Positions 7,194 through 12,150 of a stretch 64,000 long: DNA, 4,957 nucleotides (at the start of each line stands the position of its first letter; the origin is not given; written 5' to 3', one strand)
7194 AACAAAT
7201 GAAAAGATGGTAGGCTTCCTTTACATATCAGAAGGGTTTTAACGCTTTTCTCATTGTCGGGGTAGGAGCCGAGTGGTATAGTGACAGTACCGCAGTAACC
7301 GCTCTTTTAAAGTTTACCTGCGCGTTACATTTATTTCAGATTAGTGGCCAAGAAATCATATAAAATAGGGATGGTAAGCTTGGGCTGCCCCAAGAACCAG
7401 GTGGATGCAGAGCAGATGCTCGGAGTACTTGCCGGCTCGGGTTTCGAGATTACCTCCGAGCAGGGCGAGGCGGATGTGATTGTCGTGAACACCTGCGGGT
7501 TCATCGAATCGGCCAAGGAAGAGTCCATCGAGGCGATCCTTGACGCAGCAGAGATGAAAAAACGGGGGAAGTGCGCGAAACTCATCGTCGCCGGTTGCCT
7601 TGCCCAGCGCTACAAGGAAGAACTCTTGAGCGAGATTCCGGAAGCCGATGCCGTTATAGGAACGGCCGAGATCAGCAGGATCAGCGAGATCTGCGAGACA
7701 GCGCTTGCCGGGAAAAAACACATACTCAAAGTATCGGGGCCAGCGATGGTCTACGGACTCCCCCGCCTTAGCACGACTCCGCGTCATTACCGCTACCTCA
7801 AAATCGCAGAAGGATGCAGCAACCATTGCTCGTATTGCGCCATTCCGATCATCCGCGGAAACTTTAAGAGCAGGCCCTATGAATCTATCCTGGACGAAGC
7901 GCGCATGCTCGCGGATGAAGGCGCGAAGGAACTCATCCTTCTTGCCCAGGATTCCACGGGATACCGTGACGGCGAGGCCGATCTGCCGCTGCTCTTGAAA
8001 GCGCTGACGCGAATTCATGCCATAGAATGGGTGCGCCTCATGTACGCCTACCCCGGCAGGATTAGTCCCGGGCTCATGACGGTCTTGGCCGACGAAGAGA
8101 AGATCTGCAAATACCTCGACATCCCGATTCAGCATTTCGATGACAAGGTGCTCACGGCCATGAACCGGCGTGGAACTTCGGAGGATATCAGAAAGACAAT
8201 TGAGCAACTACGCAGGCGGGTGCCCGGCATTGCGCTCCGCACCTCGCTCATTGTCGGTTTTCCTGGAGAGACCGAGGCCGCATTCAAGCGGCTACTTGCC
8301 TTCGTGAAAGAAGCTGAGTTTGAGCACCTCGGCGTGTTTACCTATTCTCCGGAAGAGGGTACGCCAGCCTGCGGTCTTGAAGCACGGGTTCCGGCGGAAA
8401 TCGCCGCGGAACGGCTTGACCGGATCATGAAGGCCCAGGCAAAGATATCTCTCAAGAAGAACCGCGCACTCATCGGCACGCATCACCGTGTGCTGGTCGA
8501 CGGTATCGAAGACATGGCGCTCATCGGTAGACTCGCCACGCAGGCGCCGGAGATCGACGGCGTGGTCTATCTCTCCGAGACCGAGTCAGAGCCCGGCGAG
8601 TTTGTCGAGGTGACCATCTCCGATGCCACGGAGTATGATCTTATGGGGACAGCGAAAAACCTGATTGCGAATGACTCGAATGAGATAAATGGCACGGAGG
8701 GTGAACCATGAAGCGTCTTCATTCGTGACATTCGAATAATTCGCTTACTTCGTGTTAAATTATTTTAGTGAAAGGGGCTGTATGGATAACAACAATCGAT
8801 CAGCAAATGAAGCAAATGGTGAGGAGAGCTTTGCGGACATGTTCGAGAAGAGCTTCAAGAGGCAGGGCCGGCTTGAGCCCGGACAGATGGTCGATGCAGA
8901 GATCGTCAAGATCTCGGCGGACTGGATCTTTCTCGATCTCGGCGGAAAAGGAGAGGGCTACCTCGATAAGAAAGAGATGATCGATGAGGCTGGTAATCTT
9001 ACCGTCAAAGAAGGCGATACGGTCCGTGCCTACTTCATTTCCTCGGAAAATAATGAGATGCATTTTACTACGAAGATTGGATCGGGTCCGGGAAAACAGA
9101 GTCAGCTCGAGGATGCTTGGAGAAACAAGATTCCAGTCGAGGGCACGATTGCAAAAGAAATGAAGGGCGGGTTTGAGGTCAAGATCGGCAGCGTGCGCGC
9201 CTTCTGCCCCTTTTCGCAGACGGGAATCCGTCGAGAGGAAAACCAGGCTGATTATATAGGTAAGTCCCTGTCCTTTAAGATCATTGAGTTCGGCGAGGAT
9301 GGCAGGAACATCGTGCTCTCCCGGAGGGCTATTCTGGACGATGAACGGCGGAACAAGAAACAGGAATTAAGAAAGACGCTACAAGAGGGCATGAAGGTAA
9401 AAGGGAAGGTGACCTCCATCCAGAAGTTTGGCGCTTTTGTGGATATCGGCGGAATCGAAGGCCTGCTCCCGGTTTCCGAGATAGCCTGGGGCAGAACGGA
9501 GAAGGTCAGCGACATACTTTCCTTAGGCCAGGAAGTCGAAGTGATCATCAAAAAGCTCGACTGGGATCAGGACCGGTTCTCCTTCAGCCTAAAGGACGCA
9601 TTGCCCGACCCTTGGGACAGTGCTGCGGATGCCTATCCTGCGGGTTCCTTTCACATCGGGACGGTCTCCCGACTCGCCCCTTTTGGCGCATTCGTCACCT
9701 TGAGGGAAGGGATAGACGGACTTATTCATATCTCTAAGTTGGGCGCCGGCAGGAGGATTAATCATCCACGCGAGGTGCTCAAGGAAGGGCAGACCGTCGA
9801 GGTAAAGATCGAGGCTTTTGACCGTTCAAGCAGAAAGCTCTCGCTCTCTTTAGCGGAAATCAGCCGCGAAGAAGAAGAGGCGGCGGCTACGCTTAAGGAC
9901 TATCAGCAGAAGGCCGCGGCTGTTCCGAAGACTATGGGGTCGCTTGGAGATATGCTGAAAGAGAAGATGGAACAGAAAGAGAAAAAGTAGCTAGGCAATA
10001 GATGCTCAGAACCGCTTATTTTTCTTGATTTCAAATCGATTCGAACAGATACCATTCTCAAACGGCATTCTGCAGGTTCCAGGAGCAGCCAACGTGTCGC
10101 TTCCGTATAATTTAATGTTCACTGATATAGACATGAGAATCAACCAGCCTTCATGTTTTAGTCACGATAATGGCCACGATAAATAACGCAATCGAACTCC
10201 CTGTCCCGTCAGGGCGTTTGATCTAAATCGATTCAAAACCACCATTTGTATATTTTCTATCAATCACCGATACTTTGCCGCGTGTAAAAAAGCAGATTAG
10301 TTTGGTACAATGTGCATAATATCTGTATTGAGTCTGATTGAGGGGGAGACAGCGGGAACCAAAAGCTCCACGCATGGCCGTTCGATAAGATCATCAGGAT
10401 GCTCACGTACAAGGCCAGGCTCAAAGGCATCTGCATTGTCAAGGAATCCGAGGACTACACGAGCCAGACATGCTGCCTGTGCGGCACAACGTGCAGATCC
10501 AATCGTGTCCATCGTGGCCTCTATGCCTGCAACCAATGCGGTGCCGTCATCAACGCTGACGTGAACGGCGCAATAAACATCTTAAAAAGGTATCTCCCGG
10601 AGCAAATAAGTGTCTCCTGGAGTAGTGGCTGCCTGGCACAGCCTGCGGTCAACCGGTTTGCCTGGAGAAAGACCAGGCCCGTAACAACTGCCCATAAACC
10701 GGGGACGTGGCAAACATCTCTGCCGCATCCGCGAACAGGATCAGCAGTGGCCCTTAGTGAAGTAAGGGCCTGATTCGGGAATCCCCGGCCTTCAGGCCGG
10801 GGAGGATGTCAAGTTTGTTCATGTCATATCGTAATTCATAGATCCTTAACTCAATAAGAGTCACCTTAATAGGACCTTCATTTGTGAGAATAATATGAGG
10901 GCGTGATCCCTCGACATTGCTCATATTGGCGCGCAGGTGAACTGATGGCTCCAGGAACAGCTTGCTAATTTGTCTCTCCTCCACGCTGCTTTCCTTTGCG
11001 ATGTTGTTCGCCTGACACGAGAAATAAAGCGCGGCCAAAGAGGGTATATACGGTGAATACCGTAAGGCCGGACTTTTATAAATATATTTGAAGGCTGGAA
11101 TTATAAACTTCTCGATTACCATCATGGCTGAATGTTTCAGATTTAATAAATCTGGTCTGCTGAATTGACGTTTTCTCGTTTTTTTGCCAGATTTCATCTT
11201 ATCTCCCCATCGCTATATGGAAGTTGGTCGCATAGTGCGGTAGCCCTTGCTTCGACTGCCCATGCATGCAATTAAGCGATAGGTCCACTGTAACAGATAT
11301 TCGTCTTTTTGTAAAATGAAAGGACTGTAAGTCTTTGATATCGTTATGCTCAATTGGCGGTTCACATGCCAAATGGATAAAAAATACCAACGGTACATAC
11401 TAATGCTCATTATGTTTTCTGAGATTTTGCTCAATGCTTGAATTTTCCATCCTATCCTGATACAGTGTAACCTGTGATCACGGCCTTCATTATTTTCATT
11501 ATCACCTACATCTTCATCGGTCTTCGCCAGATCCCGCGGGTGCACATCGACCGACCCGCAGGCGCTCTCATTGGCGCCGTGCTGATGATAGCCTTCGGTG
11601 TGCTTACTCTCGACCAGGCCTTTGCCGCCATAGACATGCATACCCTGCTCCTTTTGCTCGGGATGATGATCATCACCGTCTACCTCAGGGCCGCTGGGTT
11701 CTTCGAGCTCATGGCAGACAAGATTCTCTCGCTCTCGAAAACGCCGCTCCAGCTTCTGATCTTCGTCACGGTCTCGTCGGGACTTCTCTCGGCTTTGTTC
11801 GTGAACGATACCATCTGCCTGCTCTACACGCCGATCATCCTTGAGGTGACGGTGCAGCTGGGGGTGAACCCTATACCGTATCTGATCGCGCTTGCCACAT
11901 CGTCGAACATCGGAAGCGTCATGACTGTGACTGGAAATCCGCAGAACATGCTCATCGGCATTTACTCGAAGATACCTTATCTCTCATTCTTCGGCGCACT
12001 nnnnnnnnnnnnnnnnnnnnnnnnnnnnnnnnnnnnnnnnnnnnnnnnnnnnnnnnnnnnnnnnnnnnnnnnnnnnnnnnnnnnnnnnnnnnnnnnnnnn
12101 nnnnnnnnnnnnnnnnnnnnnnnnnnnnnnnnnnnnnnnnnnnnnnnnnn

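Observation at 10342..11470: AT-rich accessory island with an IS200/IS605 tnpB 3' remnant, a right-end-like hairpin and an orphan 147-aa gene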

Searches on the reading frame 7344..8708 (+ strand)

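Call 5: search_protein_families(library=pfam, proteins=[window:7344-8708:+], max_evalue=0.1)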
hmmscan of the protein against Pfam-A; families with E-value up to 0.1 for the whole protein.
window:7344-8708:+ (455 aa): 6 families
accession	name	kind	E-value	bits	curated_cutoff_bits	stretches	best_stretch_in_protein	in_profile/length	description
PF00919.26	UPF0004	-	4.4e-29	100.8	27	1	7-106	1-98/98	Uncharacterized protein family UPF0004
PF04055.27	Radical_SAM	-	1.8e-26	93.7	29.5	1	154-320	3-165/166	Radical SAM superfamily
PF18693.7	TRAM_2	-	5.2e-19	68.6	27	1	377-436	1-61/63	TRAM domain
PF01938.26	TRAM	-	0.00071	19.8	21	1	376-437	3-60/61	TRAM domain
PF02310.24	B12-binding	-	0.052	13.8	32.1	0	42-109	51-114/121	B12 binding domain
PF22601.2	RIM2a_ZnF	-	0.089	13.2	27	0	153-167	8-22/52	RIM2-alpha zinc finger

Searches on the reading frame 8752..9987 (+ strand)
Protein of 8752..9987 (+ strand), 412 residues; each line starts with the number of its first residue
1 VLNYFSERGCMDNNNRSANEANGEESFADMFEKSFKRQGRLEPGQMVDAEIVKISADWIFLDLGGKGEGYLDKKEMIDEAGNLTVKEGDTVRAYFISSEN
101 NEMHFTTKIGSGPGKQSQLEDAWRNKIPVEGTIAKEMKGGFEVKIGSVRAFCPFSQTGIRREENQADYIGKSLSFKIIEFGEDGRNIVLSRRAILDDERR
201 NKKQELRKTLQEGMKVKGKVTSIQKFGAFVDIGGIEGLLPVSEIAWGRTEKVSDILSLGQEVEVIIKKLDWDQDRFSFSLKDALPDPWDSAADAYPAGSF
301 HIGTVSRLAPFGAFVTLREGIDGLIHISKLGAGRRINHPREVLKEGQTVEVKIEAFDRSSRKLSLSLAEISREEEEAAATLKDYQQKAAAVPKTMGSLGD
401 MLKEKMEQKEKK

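Call 5: search_protein_families(library=pfam, proteins=[window:8752-9987:+], max_evalue=0.1)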
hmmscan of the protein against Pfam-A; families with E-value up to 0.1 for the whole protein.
window:8752-9987:+ (412 aa): 7 families
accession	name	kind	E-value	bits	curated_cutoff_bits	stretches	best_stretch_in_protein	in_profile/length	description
PF00575.29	S1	-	5.2e-54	181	22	4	210-281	2-74/74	S1 RNA binding domain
PF23459.1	S1_RRP5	-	8.1e-13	49.2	27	2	297-367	3-72/72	RRP5 S1 domain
PF13509.12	S1_2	-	3.4e-08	33.9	21.8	1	44-95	2-48/61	S1 domain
PF21710.3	Spt6_S1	-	1.1e-06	29.2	27.5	1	305-369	24-88/91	Spt6, S1/OB domain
PF10635.14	DisA-linker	-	0.065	13.5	25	0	348-405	62-122/142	DisA bacterial checkpoint controller linker region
PF14712.11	Snapin_Pallidin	-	0.081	13.8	29.6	0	362-404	38-80/89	Snapin/Pallidin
PF01938.26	TRAM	-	0.099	13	21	0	344-357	3-16/61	TRAM domain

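Call 20: find_encoding_contigs(protein=window:8752-9987:+, flank=6000, max_places=6)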
Protein window:8752-9987:+ (412 aa): no gene with exactly this product is on record in the collection.

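Call 36: find_related_loci(query=window:8752-9987:+, collection=genome_contigs, flank=6000)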
Query window:8752-9987:+ (412 aa) in genome_contigs; peptide patterns used: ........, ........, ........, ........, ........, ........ (x = any residue, [..] = any of these).
123 stretches matched a pattern; 55 encode a relative of the query (tblastn E <= 1e-3); 53 distinct loci.
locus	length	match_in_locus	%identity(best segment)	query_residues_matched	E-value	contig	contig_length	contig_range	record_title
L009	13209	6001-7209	94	1-402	0e+0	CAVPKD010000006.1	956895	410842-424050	MAG: Nitrospirota bacterium isolate MFD10007.bin.2.19 genome assembly, contig: contig_3817, whole genome shotgun sequenc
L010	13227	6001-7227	91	1-408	0e+0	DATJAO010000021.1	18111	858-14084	MAG TPA_asm: Nitrospirota bacterium isolate SMAG_U15329 k141_459844, whole genome shotgun sequence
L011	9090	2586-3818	80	2-411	0e+0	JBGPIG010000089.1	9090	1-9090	MAG: Nitrospirota bacterium isolate OBJ_0618_7090110_34 k141_2763626_length_9090_cov_10.0000, whole genome shotgun seque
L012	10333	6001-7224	80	6-411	0e+0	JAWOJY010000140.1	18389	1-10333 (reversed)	MAG: Nitrospirota bacterium isolate bin_109_1 c_000005098440, whole genome shotgun sequence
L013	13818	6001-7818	78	3-410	0e+0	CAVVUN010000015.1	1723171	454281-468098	MAG: Nitrospirota bacterium isolate MFD03899.bin.2.182 genome assembly, contig: contig_7566, whole genome shotgun sequen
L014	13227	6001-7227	77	5-412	0e+0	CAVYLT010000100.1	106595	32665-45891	MAG: Nitrospirota bacterium isolate MFD01299.bin.2.211 genome assembly, contig: contig_7935, whole genome shotgun sequen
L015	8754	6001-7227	77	5-412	0e+0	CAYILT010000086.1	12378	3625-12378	MAG TPA_asm: uncultured Nitrospiraceae bacterium isolate ERP119705_co22_392 genome assembly, contig: NODE_4098_length_12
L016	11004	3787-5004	76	7-411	0e+0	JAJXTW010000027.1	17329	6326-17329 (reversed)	MAG: Nitrospirae bacterium isolate BP4.bin67 NODE_3836_length_17329_cov_1.273224, whole genome shotgun sequence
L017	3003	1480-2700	76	7-412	0e+0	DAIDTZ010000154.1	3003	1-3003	MAG TPA_asm: Nitrospirae bacterium isolate clean5362 k141_41393, whole genome shotgun sequence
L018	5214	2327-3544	76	7-411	0e+0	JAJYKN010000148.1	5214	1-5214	MAG: Nitrospirae bacterium isolate DBS2-1.bin42 NODE_32989_length_5214_cov_0.900334, whole genome shotgun sequence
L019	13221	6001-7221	75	8-412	0e+0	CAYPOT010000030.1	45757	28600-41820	MAG TPA_asm: uncultured Nitrospiraceae bacterium isolate ERP113451_co1_289 genome assembly, contig: NODE_710_length_4575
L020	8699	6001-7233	77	3-412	0e+0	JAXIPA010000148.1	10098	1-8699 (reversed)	MAG: Nitrospirota bacterium isolate Fractures_MAG_07 c_000000253693, whole genome shotgun sequence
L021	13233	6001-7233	76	3-412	0e+0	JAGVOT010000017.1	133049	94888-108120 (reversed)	MAG: Nitrospirae bacterium isolate DeMMO3_8 c_000000074879, whole genome shotgun sequence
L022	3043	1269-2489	76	7-412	0e+0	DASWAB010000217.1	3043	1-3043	MAG TPA_asm: Nitrospirota bacterium isolate SMAG_U2643 k141_35960, whole genome shotgun sequence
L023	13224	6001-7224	75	6-412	0e+0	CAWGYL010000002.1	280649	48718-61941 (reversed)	MAG: Nitrospirota bacterium isolate MFD01716.bin.1.191 genome assembly, contig: contig_10656, whole genome shotgun seque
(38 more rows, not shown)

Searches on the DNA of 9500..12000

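Call 6: search_rna_families(source=window, start=9500, end=12000, threshold=evalue, max_evalue=10)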
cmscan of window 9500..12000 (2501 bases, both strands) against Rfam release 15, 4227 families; matches with E-value up to 10: 7.
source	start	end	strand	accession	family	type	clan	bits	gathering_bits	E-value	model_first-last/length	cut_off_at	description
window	10588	10803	+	RF02656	sot0042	Gene; sRNA;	-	42.5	88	4.4e-09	1-174/174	no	Sense overlapping transcript RNA 0042 (sot)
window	10747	10825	+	RF00062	HgcC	Gene;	-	32.5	50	4.1e-05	1-130/130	no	HgcC family RNA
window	11145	11258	+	RF02274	AniS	Gene;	-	18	50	7.8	1-106/106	no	AniS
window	10783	10807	+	RF01322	CRISPR-DR9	Gene; CRISPR;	-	17.5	45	2.2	5-31/37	no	CRISPR RNA direct repeat element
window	9803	9849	-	RF00870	mir-423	Gene; miRNA;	-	17.3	71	5.2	21-61/81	no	mir-423 microRNA precursor family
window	11527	11662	-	RF02683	NiCo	Cis-reg; riboswitch;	CL00122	16.1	37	4.5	1-96/96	no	NiCo (Nickel/Cobalt) riboswitch aptamer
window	11544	11608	-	RF01668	P10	Gene; sRNA;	-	14.5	37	5.3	1-72/72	no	Pseudomonas sRNA P10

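Call 7: search_rna_families(source=window, start=10300, end=10900, threshold=evalue, max_evalue=1, show_alignments=3)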
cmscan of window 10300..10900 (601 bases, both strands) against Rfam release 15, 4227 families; matches with E-value up to 1: 3.
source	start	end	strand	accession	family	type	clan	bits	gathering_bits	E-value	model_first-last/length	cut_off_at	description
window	10588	10803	+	RF02656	sot0042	Gene; sRNA;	-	42.5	88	1.1e-09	1-174/174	no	Sense overlapping transcript RNA 0042 (sot)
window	10747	10825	+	RF00062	HgcC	Gene;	-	32.5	50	9.9e-06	1-130/130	no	HgcC family RNA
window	10783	10807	+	RF01322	CRISPR-DR9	Gene; CRISPR;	-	17.5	45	0.54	5-31/37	no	CRISPR RNA direct repeat element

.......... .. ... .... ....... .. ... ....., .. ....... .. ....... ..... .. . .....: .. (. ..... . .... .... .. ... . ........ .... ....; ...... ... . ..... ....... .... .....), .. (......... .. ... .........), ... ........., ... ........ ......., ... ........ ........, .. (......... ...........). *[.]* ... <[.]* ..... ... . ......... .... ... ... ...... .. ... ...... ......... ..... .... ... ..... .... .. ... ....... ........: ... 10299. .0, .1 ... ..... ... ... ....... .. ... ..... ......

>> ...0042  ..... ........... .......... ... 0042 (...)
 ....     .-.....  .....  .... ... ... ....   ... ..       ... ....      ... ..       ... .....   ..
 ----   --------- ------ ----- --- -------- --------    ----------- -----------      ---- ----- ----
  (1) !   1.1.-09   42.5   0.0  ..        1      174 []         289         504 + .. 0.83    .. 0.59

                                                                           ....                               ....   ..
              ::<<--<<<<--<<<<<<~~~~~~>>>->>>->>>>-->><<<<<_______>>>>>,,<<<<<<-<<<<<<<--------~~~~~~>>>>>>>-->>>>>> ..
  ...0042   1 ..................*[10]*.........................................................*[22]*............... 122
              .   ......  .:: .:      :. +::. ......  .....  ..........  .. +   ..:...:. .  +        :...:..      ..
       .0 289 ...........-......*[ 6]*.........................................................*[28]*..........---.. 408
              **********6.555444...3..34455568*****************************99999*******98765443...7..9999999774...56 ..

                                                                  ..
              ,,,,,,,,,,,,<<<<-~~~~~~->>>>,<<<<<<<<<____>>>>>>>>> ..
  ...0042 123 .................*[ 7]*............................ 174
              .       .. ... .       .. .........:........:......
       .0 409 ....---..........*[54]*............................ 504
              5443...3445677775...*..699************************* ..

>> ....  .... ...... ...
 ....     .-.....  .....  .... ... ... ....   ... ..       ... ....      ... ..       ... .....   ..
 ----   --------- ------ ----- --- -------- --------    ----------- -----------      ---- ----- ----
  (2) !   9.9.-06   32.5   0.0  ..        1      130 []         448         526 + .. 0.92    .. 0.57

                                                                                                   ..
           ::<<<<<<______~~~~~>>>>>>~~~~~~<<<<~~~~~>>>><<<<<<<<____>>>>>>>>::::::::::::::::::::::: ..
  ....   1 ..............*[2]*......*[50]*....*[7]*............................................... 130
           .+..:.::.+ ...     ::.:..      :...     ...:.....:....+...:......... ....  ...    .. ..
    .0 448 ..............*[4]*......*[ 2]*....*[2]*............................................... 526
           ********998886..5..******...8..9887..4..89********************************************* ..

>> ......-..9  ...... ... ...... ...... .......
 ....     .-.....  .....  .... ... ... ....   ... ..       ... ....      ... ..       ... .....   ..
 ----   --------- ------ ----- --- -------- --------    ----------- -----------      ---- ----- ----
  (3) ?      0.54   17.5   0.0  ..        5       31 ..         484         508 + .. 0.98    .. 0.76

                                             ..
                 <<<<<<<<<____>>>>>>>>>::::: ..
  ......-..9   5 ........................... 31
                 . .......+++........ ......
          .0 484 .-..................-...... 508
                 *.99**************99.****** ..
